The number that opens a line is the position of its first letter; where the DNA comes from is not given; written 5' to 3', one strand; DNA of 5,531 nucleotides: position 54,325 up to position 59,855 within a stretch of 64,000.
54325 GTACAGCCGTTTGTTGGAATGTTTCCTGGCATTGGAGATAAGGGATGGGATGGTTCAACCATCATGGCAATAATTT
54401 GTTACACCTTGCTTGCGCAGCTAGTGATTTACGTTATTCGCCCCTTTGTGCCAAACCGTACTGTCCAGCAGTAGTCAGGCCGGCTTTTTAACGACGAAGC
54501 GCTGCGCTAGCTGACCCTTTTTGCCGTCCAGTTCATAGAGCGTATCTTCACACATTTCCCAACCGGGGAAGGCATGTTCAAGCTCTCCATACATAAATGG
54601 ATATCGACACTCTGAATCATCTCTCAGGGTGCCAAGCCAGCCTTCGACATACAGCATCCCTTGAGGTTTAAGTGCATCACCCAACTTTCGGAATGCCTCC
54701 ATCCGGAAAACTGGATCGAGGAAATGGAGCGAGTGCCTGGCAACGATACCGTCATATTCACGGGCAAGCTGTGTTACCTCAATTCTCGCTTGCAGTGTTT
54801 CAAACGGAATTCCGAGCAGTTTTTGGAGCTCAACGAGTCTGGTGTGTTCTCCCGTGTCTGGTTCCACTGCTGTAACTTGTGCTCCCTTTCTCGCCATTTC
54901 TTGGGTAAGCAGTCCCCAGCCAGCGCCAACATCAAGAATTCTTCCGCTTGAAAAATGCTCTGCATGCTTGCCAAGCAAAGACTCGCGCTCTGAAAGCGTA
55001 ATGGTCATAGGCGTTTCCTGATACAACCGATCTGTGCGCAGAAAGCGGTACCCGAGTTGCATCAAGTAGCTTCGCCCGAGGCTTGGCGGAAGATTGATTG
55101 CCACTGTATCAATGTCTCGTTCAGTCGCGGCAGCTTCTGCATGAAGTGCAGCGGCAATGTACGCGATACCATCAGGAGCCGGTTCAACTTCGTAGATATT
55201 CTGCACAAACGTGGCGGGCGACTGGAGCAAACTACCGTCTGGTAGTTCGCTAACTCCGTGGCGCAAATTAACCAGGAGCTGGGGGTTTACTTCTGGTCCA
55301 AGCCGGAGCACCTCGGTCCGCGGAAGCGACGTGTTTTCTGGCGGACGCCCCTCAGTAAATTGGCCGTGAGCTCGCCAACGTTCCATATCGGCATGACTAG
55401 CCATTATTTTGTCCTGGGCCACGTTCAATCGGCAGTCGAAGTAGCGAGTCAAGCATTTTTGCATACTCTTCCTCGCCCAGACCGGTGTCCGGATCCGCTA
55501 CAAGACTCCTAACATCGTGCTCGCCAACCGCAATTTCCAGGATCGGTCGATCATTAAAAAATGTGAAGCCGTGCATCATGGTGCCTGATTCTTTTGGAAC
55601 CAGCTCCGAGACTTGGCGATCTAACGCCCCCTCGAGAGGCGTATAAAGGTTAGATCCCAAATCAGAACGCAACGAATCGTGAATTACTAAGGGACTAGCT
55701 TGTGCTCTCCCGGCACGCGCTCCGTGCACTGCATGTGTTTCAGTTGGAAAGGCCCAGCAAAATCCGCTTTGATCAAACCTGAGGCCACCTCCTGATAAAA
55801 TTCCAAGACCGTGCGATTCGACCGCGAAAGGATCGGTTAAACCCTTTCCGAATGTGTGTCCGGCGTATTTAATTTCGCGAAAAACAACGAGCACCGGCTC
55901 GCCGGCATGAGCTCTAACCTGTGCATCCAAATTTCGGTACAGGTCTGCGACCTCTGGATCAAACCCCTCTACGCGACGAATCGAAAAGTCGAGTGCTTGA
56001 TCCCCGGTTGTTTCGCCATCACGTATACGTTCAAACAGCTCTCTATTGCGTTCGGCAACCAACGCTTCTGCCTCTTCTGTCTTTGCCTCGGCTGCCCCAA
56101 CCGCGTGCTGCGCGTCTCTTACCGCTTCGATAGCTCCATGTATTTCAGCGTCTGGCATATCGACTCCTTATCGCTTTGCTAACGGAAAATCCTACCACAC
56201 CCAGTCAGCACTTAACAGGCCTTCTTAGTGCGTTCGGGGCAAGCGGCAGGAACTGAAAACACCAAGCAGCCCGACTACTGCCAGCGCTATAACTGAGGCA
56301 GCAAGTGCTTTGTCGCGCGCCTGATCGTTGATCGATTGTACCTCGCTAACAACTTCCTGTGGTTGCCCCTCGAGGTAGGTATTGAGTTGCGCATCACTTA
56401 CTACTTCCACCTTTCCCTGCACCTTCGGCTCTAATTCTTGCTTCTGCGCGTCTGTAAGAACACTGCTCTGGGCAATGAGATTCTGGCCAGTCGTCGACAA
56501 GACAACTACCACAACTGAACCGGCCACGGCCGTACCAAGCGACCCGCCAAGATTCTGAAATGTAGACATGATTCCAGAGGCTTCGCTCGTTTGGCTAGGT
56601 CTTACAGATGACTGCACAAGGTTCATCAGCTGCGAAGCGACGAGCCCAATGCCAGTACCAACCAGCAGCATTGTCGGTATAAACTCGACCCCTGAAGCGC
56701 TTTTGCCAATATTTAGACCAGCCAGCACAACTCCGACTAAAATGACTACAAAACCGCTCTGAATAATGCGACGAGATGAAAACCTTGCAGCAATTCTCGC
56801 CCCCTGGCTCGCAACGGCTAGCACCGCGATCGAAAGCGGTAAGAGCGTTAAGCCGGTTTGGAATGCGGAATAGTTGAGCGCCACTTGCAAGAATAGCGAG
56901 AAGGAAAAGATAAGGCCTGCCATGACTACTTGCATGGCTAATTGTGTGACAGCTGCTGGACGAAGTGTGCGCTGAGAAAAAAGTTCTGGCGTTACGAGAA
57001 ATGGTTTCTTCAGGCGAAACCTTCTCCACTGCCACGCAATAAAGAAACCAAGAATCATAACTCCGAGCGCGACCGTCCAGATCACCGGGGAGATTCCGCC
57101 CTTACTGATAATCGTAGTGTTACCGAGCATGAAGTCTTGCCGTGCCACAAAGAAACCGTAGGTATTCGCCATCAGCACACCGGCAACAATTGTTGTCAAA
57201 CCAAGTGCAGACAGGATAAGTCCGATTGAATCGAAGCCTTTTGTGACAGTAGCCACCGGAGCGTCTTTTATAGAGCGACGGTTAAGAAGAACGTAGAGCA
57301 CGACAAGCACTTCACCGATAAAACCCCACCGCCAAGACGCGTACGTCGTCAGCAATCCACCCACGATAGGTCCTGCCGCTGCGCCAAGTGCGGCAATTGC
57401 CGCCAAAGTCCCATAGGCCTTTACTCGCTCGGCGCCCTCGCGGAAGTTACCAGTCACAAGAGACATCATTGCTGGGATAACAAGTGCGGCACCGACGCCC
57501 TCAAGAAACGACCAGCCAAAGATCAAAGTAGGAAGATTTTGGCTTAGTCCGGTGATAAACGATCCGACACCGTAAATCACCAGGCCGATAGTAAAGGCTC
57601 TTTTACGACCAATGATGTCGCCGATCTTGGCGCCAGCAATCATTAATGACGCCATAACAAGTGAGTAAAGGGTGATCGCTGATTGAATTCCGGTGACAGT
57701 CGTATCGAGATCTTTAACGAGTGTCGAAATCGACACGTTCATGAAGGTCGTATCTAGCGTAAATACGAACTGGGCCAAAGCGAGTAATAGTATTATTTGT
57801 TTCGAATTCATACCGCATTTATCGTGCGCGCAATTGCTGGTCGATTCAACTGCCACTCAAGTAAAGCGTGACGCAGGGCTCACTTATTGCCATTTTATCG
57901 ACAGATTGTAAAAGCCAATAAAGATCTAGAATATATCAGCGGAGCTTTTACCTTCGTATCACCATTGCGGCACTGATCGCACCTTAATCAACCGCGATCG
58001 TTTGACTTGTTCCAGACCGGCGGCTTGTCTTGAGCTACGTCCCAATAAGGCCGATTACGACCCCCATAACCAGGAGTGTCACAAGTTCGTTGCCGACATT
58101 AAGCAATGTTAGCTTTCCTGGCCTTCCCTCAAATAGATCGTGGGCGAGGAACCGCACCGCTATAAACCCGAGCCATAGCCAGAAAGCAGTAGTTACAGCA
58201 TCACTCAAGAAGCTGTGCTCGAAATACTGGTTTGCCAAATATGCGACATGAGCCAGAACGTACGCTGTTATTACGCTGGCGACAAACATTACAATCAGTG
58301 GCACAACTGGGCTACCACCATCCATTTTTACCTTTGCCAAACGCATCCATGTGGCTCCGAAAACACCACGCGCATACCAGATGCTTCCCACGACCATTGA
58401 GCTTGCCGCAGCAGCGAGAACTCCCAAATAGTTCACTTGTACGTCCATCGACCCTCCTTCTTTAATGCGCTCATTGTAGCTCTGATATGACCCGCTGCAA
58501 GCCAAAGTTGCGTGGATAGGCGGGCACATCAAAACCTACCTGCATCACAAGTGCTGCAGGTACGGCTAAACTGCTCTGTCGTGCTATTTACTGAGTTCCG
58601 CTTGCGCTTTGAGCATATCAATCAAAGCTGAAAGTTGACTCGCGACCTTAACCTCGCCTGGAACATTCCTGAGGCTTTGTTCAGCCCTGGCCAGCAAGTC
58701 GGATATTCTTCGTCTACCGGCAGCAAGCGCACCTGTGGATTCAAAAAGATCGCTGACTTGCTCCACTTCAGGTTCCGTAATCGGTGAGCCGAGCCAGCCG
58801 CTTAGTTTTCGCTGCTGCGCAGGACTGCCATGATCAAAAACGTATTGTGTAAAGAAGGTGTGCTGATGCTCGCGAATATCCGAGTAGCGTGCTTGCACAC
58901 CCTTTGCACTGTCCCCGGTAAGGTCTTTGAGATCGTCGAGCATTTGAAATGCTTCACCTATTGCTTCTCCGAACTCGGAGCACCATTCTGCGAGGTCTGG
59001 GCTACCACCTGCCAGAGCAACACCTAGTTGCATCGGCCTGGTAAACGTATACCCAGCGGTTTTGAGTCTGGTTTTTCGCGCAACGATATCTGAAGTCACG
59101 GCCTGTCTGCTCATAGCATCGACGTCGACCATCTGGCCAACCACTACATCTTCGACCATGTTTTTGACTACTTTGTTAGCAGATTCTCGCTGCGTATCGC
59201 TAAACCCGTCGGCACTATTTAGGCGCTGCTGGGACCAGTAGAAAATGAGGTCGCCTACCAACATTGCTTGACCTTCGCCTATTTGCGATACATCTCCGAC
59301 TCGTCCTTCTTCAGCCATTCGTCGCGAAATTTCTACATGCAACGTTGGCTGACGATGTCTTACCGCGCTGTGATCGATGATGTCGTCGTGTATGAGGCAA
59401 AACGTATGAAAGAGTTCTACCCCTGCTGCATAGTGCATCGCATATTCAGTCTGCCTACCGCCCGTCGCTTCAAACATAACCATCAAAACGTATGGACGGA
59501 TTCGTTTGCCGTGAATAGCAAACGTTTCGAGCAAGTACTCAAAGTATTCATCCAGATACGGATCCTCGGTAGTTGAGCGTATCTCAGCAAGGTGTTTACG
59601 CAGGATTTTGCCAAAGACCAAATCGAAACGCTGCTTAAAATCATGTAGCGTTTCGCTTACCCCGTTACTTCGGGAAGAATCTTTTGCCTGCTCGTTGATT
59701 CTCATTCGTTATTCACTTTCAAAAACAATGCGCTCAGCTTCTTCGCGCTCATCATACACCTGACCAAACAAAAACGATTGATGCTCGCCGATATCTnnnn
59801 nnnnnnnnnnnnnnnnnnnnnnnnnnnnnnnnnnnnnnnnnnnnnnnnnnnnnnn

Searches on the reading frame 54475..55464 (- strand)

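Call 22: search_protein_families(library=pfam, proteins=[window:54475-55464:-], max_evalue=0.001)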
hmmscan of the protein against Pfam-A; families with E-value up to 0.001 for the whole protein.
window:54475-55464:- (329 aa): 5 families
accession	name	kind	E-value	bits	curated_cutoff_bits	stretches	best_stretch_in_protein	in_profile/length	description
PF13489.12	Methyltransf_23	-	6.5e-13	49.2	27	1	169-305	19-135/164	Methyltransferase domain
PF13649.12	Methyltransf_25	-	6.3e-11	43.3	27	1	176-269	1-97/97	Methyltransferase domain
PF08241.18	Methyltransf_11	-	2.9e-10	41.1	21.2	1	177-273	1-95/95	Methyltransferase domain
PF08242.18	Methyltransf_12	-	7.4e-08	33.5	30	1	177-271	1-98/98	Methyltransferase domain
PF02527.21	GidB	-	0.00032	20.5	27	1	169-243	43-122/184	rRNA small subunit methyltransferase G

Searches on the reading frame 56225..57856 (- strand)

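Call 22: search_protein_families(library=pfam, proteins=[window:56225-57856:-], max_evalue=0.001)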
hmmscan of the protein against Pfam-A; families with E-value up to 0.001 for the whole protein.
window:56225-57856:- (543 aa): 1 family
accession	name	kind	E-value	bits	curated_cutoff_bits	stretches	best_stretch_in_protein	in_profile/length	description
PF07690.21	MFS_1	-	1.3e-41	143.1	33.4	1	25-442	1-347/347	Major Facilitator Superfamily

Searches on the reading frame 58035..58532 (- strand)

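Call 22: search_protein_families(library=pfam, proteins=[window:58035-58532:-], max_evalue=0.001)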
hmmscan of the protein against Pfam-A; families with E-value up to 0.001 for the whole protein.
window:58035-58532:- (165 aa): 1 family
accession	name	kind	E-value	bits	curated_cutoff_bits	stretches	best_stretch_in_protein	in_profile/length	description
PF08570.15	DUF1761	-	2.6e-25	89.5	31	1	37-161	2-123/123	Protein of unknown function (DUF1761)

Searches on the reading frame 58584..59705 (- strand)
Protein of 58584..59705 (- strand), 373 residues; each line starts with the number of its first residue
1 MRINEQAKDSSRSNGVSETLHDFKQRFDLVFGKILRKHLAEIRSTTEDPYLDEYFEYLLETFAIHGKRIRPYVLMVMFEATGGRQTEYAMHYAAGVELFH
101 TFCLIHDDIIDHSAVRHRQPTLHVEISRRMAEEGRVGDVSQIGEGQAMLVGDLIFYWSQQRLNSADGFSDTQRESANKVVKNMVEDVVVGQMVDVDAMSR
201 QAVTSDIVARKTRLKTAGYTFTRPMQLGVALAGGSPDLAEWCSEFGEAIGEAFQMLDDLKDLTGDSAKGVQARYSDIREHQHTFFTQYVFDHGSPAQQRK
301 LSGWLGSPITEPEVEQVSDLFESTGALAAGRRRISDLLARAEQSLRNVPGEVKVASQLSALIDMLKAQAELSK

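Call 22: search_protein_families(library=pfam, proteins=[window:58584-59705:-], max_evalue=0.001)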
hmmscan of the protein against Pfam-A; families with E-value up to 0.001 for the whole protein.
window:58584-59705:- (373 aa): 1 family
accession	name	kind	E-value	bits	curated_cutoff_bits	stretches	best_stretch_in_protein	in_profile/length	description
PF00348.22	polyprenyl_synt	-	6.7e-44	150.4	27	1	53-313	6-243/251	Polyprenyl synthetase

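Call 24: find_related_loci(query=window:58584-59705:-, collection=genome_contigs, flank=10000)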
Query window:58584-59705:- (373 aa) in genome_contigs; peptide patterns used: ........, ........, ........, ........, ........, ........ (x = any residue, [..] = any of these).
101 stretches matched a pattern; 3 encode a relative of the query (tblastn E <= 1e-3); 3 distinct loci.
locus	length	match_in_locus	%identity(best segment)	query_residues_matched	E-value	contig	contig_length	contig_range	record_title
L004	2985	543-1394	31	66-351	4e-35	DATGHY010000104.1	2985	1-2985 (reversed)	MAG TPA_asm: Actinomycetota bacterium isolate SMAG_U9793 k141_1861221, whole genome shotgun sequence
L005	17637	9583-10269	37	34-270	7e-34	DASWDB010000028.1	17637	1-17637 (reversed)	MAG TPA_asm: Actinomycetota bacterium isolate SMAG_U2724 k141_172086, whole genome shotgun sequence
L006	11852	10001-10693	35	34-272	7e-31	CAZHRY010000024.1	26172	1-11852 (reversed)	MAG TPA_asm: uncultured Actinomycetes bacterium isolate binchicken_co274_23 genome assembly, contig: NODE_4800_length_26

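Call 56: list_cluster_members(proteins=[P0002, P0001, P0007, window:58584-59705:-, window:55397-56158:-])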
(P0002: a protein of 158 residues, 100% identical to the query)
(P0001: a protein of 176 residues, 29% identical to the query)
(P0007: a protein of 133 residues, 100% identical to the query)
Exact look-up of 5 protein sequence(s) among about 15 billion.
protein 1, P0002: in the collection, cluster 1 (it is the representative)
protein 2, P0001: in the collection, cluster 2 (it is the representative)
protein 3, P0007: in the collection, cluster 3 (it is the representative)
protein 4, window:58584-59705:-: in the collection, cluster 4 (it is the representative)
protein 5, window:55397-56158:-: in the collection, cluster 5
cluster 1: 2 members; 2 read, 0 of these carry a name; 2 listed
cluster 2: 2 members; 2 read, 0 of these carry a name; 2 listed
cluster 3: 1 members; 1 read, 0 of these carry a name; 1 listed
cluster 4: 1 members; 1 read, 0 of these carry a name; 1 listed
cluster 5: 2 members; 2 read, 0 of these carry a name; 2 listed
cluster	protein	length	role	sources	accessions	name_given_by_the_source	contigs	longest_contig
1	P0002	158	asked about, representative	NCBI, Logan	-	-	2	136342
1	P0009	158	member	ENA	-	-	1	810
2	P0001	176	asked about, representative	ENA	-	-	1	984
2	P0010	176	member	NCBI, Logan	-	-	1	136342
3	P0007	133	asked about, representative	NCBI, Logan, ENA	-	-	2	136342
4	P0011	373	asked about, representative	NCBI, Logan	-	-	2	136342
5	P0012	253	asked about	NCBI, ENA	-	-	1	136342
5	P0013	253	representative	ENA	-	-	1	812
